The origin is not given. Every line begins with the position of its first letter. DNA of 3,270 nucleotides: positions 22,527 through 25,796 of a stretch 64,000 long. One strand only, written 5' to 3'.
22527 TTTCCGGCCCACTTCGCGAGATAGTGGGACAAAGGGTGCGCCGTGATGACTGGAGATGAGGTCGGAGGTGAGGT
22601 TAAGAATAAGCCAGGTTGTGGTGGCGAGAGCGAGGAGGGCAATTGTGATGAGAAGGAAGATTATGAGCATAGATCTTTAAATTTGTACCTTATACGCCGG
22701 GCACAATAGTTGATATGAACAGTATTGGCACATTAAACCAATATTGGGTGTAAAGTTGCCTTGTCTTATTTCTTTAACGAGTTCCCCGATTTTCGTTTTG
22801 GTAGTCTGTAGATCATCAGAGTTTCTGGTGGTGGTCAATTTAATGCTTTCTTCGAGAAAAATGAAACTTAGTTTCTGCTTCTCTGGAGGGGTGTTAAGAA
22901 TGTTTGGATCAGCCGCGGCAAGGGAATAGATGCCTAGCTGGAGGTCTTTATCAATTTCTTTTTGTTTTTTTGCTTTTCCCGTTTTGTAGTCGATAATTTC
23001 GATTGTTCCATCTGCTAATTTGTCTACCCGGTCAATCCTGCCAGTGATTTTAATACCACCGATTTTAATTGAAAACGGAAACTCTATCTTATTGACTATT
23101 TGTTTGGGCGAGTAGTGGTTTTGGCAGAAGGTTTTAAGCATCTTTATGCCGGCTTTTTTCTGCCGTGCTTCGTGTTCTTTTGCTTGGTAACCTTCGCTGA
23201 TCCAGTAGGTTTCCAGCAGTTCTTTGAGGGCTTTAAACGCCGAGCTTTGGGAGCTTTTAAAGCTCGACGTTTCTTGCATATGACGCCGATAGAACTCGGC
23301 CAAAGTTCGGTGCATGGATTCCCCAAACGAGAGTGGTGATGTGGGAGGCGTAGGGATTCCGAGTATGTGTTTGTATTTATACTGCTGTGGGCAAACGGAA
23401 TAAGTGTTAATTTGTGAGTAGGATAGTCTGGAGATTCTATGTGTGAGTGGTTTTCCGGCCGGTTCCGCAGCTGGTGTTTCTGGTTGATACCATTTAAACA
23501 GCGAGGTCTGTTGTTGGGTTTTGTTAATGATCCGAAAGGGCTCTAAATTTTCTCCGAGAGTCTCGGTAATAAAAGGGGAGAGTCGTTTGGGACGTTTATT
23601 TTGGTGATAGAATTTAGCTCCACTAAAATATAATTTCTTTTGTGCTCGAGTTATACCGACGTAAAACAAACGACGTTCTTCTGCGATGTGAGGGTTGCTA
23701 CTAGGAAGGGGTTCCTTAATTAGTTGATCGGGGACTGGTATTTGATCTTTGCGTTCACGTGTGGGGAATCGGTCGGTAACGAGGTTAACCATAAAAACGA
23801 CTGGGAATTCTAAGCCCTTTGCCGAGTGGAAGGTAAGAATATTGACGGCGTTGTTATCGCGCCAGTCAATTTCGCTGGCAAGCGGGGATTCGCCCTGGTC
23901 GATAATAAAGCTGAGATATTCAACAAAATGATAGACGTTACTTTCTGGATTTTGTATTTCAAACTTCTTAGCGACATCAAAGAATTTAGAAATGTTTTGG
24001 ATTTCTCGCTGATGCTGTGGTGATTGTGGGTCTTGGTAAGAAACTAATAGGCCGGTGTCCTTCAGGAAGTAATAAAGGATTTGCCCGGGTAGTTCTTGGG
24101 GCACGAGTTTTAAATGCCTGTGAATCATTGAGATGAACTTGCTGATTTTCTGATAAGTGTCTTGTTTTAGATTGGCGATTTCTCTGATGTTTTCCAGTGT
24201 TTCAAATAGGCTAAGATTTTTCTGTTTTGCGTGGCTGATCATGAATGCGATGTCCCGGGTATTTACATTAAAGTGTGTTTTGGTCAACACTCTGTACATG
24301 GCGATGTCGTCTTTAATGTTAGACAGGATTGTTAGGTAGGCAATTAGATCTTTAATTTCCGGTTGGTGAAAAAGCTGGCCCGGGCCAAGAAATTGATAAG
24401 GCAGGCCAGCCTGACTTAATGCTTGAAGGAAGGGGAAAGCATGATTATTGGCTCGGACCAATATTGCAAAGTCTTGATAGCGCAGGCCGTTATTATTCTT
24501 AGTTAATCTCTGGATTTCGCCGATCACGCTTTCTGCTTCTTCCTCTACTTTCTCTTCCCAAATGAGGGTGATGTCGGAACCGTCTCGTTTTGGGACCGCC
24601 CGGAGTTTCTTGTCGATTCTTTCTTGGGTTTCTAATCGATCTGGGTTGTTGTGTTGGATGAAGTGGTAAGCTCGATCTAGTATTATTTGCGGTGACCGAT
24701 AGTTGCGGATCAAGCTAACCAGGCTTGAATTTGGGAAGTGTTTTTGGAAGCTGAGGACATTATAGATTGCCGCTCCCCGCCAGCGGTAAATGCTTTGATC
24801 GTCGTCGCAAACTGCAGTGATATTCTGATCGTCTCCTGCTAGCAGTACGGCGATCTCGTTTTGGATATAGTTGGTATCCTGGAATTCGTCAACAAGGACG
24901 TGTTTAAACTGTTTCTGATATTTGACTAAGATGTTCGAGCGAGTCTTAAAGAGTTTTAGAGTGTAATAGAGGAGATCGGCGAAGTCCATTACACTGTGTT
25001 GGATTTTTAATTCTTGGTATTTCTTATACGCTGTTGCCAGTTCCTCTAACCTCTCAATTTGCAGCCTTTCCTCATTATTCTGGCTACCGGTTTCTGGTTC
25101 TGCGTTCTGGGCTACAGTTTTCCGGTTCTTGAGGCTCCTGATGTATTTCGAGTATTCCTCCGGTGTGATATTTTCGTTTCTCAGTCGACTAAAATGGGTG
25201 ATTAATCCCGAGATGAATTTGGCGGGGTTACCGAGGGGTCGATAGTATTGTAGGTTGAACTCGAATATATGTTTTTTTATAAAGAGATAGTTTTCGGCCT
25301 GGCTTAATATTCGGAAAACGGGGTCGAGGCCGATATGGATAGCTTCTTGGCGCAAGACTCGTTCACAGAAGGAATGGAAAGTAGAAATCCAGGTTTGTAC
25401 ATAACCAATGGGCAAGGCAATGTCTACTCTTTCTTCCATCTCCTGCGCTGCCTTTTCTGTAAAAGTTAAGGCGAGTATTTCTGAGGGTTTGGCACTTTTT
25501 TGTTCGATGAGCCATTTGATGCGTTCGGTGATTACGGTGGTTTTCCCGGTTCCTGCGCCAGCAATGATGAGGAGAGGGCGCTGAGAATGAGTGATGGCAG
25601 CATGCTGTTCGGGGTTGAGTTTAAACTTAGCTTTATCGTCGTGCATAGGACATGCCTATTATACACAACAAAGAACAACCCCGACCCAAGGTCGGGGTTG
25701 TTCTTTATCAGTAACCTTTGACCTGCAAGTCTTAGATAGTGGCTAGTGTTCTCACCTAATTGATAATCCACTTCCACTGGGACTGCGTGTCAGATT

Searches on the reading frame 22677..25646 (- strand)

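Call 57: search_protein_families(library=ncbifam, proteins=[window:22677-25646:-], max_evalue=1e-10)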
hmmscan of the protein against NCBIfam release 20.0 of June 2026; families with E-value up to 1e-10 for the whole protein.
window:22677-25646:- (989 aa): 17 families
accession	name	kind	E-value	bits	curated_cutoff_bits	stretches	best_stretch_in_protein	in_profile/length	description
TIGR01073.1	pcrA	equivalog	5.4e-149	497.8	911.2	2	201-713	164-648/725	DNA helicase PcrA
NF008743.0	PRK11773.1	equivalog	3.1e-123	412.6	965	1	9-719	9-659/720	DNA helicase II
TIGR01075.1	uvrD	equivalog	6.6e-120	401.5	1144.45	1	9-730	4-665/715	DNA helicase II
TIGR01074.1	rep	equivalog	6.5e-117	391.5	951.45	2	196-701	156-638/668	DNA helicase Rep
NF008172.0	PRK10919.1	equivalog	8.3e-84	282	1168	1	9-681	2-616/673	DNA helicase Rep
TIGR02785.1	addA_Gpos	equivalog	5.4e-65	220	707.65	3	366-677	541-879/1234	helicase-exonuclease AddAB subunit AddA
NF008276.0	PRK11054.1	equivalog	4.3e-49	167.6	543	1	9-378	196-557/684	DNA helicase IV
TIGR00609.1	recB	equivalog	2.3e-40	138.6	696.05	1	178-717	304-853/1175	exodeoxyribonuclease V subunit beta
TIGR02784.1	addA_alphas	equivalog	2.9e-40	138.5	860.75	1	354-686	546-877/1138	double-strand break repair helicase AddA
NF010485.0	PRK13909.1-2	equivalog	1.9e-32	112.4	650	1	190-477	271-560/909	RecB-like helicase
NF010487.0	PRK13909.1-4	equivalog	2.7e-32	112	759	1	164-467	242-551/924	RecB-like helicase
TIGR03623.1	TIGR03623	subfamily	3.3e-14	52.1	299.6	1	546-913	408-786/876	probable DNA repair protein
TIGR02786.1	addB_alphas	equivalog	6e-12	44.5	486.5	1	724-938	734-955/1024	double-strand break repair protein AddB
NF010486.0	PRK13909.1-3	equivalog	9.8e-12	43.7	1109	0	26-74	9-56/921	RecB-like helicase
NF008128.0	PRK10876.1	equivalog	1.1e-11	43.2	1697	0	210-324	339-455/1181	exodeoxyribonuclease V subunit beta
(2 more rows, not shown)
